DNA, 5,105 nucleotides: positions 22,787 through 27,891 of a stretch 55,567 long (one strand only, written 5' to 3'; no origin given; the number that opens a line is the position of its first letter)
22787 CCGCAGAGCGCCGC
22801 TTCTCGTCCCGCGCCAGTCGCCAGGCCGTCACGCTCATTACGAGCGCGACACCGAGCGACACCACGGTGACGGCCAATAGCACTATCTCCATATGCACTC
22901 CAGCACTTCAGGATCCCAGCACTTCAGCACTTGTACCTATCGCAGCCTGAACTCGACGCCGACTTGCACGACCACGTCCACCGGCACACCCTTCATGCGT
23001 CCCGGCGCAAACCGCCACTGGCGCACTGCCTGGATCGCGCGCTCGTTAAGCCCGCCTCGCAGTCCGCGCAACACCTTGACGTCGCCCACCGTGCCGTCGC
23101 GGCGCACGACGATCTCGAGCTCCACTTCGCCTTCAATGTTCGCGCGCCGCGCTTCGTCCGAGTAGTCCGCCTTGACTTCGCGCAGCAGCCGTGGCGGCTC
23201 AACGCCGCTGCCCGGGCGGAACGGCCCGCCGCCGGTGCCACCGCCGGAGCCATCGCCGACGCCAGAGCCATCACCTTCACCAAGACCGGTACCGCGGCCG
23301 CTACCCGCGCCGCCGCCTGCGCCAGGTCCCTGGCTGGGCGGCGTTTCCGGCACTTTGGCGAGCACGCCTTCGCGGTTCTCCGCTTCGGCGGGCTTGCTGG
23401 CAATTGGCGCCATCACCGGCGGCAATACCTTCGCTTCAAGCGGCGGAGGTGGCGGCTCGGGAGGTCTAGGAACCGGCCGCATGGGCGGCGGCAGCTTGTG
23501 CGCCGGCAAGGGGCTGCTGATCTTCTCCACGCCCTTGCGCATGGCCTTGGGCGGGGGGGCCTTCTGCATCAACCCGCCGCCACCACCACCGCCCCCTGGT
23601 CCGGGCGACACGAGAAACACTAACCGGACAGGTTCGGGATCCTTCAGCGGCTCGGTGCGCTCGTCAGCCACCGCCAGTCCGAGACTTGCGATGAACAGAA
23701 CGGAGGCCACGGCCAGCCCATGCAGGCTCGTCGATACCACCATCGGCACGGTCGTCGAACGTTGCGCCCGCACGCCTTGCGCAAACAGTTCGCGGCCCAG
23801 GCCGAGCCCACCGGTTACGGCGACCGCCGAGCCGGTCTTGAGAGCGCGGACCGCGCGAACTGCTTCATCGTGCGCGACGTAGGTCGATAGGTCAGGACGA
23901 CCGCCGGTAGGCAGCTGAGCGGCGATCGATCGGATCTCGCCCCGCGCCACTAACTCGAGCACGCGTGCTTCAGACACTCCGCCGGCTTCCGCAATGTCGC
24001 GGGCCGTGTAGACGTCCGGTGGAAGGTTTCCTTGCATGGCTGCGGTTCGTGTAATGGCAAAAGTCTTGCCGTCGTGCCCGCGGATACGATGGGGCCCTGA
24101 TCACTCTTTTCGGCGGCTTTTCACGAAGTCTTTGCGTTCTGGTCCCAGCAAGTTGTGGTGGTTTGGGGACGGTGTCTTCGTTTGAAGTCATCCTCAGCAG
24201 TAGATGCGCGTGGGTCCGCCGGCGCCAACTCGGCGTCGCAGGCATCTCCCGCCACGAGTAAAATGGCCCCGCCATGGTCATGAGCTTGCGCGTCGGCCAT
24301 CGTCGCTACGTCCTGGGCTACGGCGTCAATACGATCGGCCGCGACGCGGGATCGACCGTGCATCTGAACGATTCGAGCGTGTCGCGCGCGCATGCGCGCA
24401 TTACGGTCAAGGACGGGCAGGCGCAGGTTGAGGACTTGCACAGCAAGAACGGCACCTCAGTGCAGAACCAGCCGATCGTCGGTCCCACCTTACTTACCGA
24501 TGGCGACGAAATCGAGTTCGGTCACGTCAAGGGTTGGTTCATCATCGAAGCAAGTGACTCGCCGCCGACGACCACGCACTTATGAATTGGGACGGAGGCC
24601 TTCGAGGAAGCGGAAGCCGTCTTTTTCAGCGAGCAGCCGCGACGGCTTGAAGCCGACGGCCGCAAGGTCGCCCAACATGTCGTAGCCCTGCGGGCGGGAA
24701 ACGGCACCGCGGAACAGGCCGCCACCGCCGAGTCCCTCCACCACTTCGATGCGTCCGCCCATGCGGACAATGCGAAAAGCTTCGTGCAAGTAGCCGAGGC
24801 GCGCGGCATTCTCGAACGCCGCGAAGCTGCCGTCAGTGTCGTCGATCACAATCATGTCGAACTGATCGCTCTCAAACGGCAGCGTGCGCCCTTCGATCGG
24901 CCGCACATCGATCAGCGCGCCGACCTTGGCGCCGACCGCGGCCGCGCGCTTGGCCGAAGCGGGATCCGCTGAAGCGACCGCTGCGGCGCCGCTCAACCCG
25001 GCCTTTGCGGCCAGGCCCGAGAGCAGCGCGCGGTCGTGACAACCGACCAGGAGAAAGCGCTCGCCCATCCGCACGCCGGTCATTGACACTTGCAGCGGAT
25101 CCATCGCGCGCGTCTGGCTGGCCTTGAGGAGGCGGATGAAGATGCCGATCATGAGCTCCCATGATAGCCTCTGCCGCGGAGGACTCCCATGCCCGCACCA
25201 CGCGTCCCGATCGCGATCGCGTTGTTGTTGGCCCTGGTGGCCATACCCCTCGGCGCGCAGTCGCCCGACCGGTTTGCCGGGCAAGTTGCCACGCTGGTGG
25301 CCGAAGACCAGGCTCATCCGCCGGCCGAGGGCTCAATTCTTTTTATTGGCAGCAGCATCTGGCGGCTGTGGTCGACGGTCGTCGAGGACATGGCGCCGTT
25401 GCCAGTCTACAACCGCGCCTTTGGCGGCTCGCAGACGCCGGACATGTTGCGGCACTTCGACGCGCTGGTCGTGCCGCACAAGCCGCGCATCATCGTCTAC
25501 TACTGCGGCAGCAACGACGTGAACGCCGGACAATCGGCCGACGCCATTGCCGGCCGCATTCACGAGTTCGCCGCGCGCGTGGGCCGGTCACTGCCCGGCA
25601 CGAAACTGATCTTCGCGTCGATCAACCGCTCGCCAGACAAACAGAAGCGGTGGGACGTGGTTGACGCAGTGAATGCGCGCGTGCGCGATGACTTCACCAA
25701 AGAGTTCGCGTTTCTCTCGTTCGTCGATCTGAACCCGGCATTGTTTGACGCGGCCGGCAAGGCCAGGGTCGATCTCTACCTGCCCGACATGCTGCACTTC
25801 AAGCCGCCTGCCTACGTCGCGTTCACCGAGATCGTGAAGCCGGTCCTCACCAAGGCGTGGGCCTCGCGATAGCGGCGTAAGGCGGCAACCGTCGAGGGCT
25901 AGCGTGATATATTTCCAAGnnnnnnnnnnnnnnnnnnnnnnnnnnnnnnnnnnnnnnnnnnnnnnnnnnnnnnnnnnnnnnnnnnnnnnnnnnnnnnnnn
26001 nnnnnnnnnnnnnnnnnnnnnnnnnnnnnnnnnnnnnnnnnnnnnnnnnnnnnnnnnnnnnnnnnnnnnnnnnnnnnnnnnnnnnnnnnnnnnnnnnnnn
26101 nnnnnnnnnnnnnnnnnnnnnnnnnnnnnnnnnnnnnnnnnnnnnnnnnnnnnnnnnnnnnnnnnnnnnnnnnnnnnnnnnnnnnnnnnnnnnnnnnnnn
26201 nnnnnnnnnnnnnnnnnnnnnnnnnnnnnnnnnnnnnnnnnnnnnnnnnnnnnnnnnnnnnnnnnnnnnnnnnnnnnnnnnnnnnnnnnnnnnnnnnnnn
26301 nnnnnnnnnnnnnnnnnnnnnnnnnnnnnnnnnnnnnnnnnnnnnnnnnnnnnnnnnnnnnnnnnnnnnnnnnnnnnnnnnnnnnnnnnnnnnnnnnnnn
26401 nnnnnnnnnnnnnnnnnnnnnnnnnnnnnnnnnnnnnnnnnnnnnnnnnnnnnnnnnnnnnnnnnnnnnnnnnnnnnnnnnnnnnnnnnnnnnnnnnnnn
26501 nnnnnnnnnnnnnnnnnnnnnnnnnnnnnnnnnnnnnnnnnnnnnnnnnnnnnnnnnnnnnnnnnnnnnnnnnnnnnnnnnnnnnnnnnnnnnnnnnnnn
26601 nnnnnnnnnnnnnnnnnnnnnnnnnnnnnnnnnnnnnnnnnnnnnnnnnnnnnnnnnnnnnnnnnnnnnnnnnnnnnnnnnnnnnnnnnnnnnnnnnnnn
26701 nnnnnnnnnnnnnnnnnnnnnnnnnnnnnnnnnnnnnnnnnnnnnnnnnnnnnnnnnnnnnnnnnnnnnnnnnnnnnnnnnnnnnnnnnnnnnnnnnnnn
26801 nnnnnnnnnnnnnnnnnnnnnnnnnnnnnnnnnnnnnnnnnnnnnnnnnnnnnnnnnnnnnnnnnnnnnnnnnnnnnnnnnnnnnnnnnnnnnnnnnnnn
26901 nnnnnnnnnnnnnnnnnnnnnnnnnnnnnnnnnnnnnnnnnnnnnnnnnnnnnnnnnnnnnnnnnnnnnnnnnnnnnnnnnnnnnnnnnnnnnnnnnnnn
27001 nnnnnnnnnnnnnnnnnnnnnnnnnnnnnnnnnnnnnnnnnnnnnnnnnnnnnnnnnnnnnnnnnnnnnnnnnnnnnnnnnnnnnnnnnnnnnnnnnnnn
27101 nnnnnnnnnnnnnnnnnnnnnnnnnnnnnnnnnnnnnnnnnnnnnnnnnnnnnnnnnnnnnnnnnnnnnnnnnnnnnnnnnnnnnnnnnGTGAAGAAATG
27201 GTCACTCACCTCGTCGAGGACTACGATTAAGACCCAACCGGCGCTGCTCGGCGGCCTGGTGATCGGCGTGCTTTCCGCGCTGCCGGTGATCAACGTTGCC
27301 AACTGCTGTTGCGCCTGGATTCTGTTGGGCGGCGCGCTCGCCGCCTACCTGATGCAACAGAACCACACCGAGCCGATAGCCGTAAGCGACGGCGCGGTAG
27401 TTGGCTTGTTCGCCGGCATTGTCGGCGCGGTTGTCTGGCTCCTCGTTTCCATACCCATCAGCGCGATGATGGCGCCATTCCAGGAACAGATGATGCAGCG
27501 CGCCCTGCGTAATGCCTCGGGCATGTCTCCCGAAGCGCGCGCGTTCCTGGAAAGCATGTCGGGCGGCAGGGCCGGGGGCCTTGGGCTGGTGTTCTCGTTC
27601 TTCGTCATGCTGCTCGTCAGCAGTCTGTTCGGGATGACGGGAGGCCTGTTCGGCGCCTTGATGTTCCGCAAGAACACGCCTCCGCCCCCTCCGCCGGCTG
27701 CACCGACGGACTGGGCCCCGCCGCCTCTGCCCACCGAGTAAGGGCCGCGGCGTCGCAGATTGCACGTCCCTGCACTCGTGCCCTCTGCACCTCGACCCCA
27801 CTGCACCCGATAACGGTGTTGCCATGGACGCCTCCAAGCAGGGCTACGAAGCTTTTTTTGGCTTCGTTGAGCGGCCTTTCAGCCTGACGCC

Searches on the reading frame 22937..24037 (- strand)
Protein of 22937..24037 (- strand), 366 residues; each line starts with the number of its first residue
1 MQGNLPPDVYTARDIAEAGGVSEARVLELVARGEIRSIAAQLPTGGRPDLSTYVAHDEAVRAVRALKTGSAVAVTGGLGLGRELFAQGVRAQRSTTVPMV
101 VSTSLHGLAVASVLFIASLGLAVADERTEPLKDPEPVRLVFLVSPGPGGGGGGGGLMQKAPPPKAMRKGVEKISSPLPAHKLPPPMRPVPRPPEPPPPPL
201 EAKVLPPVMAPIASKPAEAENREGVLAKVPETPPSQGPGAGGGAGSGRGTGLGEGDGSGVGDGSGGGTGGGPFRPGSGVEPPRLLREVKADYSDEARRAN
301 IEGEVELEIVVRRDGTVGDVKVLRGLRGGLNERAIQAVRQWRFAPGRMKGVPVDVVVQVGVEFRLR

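Call 90: search_protein_families(library=pfam, proteins=[window:22937-24037:-], max_evalue=0.00001)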
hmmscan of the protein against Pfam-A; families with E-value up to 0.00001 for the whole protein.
window:22937-24037:- (366 aa): 1 family
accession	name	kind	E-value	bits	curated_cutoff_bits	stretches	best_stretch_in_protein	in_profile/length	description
PF03544.19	TonB_C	-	3.4e-18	66.3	24.6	1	291-365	4-79/79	Gram-negative bacterial TonB protein C-terminal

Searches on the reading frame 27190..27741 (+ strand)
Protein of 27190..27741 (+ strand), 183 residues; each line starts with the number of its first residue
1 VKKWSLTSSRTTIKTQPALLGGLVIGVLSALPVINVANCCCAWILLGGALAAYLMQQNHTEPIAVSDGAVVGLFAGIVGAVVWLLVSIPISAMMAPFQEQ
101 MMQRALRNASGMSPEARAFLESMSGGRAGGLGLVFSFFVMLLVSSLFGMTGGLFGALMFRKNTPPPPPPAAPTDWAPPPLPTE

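Call 55: search_protein_families(library=pfam, proteins=[window:27190-27741:+], max_evalue=0.0001)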
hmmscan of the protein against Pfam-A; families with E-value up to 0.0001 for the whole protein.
window:27190-27741:+ (183 aa): 1 family
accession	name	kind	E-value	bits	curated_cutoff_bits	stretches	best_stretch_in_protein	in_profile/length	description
PF17647.6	DUF5518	-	1.5e-07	32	27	1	17-90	3-73/116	Family of unknown function (DUF5518)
